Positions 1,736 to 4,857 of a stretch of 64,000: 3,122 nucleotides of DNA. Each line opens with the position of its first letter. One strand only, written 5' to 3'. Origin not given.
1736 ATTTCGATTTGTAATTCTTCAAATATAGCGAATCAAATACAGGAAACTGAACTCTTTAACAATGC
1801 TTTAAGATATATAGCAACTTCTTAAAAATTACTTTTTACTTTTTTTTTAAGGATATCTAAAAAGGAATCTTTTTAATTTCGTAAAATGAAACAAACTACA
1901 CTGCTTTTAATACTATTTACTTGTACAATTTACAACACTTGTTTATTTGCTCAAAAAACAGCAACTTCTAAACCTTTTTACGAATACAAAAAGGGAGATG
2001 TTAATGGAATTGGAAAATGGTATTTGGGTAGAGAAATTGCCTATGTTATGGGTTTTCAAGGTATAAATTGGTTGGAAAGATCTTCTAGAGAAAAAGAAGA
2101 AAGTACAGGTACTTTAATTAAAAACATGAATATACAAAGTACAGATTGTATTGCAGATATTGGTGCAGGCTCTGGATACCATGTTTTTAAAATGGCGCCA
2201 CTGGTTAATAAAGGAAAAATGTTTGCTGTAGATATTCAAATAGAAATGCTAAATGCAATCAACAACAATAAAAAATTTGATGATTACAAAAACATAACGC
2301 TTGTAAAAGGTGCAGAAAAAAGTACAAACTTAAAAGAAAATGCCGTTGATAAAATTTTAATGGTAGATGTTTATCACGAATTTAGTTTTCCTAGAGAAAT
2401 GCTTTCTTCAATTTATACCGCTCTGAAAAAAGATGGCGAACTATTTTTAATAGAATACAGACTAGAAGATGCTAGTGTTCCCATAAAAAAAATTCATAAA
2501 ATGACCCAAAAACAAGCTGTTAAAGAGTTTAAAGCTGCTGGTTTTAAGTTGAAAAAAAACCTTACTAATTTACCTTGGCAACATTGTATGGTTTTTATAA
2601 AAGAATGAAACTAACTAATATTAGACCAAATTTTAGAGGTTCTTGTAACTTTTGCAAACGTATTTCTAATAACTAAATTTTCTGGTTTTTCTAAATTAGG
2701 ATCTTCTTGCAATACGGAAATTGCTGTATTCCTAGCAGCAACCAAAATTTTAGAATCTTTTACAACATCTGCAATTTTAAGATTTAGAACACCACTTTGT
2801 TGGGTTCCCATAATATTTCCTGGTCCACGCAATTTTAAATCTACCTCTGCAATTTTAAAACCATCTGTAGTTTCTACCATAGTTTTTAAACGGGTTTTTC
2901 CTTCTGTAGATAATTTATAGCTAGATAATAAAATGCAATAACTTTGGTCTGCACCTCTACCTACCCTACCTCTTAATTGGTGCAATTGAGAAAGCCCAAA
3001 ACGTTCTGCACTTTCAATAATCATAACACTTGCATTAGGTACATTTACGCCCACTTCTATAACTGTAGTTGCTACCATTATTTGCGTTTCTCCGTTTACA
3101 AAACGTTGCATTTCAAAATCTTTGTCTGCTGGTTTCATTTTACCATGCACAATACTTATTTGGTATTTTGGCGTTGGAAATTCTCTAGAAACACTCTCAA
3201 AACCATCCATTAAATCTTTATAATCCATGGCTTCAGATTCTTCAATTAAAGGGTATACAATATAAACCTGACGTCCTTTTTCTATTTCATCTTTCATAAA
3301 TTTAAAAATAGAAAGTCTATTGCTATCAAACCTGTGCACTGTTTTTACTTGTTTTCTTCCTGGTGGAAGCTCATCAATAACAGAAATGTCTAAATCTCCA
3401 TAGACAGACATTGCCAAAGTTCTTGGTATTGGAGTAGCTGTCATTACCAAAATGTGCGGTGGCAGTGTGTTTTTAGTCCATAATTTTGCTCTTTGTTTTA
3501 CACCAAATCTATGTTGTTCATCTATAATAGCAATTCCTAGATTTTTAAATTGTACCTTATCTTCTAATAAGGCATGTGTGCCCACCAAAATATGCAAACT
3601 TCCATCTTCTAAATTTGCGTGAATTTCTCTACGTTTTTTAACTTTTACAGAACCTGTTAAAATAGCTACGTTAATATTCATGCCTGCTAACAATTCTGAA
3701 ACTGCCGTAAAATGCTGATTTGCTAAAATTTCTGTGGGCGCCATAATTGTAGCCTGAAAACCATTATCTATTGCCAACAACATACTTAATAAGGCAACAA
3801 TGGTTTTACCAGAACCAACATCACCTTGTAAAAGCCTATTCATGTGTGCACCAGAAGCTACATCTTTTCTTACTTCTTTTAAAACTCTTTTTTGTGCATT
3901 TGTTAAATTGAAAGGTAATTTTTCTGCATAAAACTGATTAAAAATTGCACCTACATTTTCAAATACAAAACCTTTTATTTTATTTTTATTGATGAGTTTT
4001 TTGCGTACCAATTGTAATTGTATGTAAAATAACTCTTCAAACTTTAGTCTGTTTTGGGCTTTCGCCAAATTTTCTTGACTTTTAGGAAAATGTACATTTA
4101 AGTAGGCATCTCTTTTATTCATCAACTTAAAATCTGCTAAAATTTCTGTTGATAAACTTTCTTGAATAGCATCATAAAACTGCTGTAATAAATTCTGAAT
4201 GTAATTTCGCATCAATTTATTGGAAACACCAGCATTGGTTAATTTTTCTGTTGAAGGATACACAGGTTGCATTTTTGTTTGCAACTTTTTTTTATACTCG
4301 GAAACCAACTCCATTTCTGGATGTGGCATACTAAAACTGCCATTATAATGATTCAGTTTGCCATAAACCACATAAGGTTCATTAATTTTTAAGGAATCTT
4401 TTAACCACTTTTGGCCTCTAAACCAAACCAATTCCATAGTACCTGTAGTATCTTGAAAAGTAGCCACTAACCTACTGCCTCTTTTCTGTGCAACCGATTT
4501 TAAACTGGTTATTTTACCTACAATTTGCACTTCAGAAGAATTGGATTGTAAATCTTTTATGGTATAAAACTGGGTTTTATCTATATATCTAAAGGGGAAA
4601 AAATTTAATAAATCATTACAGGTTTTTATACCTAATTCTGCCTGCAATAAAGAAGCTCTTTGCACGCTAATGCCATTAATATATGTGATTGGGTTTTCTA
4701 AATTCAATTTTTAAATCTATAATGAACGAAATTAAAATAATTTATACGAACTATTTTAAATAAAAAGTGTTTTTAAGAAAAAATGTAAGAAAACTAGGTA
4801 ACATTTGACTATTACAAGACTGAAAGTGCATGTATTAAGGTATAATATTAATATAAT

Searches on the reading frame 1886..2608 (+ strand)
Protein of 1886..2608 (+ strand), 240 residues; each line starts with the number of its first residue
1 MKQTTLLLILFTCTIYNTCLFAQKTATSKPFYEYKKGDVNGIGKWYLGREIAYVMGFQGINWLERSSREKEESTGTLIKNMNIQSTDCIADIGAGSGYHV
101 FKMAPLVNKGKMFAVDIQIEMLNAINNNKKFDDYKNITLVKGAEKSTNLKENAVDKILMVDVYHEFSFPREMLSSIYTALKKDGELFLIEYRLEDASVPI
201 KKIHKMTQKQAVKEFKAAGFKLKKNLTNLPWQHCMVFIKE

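Call 66: search_protein_families(library=pfam, proteins=[window:1886-2608:+])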
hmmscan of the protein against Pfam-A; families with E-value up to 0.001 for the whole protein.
window:1886-2608:+ (240 aa): 13 families
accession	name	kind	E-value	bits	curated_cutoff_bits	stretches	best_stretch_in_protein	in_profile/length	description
PF13847.12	Methyltransf_31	-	1.7e-13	50.9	27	1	89-211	7-127/145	Methyltransferase domain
PF13649.12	Methyltransf_25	-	3.2e-11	44.2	27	1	89-184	1-97/97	Methyltransferase domain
PF08241.18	Methyltransf_11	-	8.1e-11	42.9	21.2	1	91-187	2-94/95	Methyltransferase domain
PF08242.18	Methyltransf_12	-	1.7e-09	38.7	30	1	91-186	2-98/98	Methyltransferase domain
PF01209.24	Ubie_methyltran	-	2.6e-07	30.7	20.1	1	78-191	40-154/233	ubiE/COQ5 methyltransferase family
PF13489.12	Methyltransf_23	-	1.9e-06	28.2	27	1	86-195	23-123/164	Methyltransferase domain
PF08003.17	Methyltransf_9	-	1.9e-06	27.5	23.8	1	87-190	117-219/315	Protein of unknown function (DUF1698)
PF05175.20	MTS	-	3e-06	27.4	23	1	72-207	18-157/170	Methyltransferase small domain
PF00891.24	Methyltransf_2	-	1.5e-05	24.9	22.3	1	74-195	51-171/210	O-methyltransferase domain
PF02390.23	Methyltransf_4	-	2.2e-05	24.4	24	1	88-144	4-60/173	Putative methyltransferase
PF02475.24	TRM5-TYW2_MTfase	-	0.00014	22.3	28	1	83-212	34-161/164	TRM5/TYW2 methyltransferase domain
PF01189.24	Methyltr_RsmB-F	-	0.00021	21.5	27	0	81-159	4-85/199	16S rRNA methyltransferase RsmB/F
PF01135.25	PCMT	-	0.00042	20.6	20.3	1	76-143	64-132/210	Protein-L-isoaspartate(D-aspartate) O-methyltransferase (PCMT)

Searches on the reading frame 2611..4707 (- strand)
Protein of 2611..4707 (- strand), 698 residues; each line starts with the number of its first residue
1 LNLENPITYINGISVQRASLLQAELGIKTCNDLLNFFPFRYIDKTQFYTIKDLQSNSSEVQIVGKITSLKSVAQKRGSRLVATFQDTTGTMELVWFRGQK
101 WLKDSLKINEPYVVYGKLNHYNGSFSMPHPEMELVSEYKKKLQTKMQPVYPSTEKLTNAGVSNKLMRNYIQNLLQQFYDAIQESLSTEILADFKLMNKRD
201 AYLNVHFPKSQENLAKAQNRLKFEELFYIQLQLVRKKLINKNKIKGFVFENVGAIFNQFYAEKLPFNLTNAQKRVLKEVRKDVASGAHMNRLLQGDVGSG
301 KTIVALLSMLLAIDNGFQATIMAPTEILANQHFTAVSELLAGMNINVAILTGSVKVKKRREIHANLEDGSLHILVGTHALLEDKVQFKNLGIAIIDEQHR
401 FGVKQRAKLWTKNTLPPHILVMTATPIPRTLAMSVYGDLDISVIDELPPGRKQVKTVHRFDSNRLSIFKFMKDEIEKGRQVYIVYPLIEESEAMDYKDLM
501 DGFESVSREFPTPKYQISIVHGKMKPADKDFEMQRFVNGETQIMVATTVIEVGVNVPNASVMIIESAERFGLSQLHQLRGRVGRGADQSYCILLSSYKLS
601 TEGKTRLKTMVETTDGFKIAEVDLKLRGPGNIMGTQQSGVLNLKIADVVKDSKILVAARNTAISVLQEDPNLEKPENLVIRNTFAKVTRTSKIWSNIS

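Call 66: search_protein_families(library=pfam, proteins=[window:2611-4707:-])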
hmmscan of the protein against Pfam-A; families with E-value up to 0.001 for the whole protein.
window:2611-4707:- (698 aa): 7 families
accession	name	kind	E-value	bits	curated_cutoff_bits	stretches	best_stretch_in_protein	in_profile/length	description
PF00270.35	DEAD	-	1.5e-26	93.5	26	1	270-431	2-164/167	DEAD/DEAH box helicase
PF19833.4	RecG_dom3_C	-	1.9e-24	85.9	26.8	1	613-698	1-87/87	ATP-dependent DNA helicase RecG, domain 3, C-terminal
PF00271.37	Helicase_C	-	2e-23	83.2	23.5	1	471-584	6-108/110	Helicase conserved C-terminal domain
PF17191.10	RecG_wedge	-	1.1e-19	71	23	1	6-172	1-157/162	RecG wedge domain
PF04851.21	ResIII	-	5.4e-11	43.1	22.5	1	267-426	3-162/164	Type III restriction enzyme, res subunit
PF01336.31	tRNA_anti-codon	-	7.4e-10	39.1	27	1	60-134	1-74/75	OB-fold nucleic acid binding domain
PF22590.2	Cas3-like_C_2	-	0.00059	20.5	27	0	505-585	21-104/106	CRISPR-associated nuclease/helicase Cas3, C-terminal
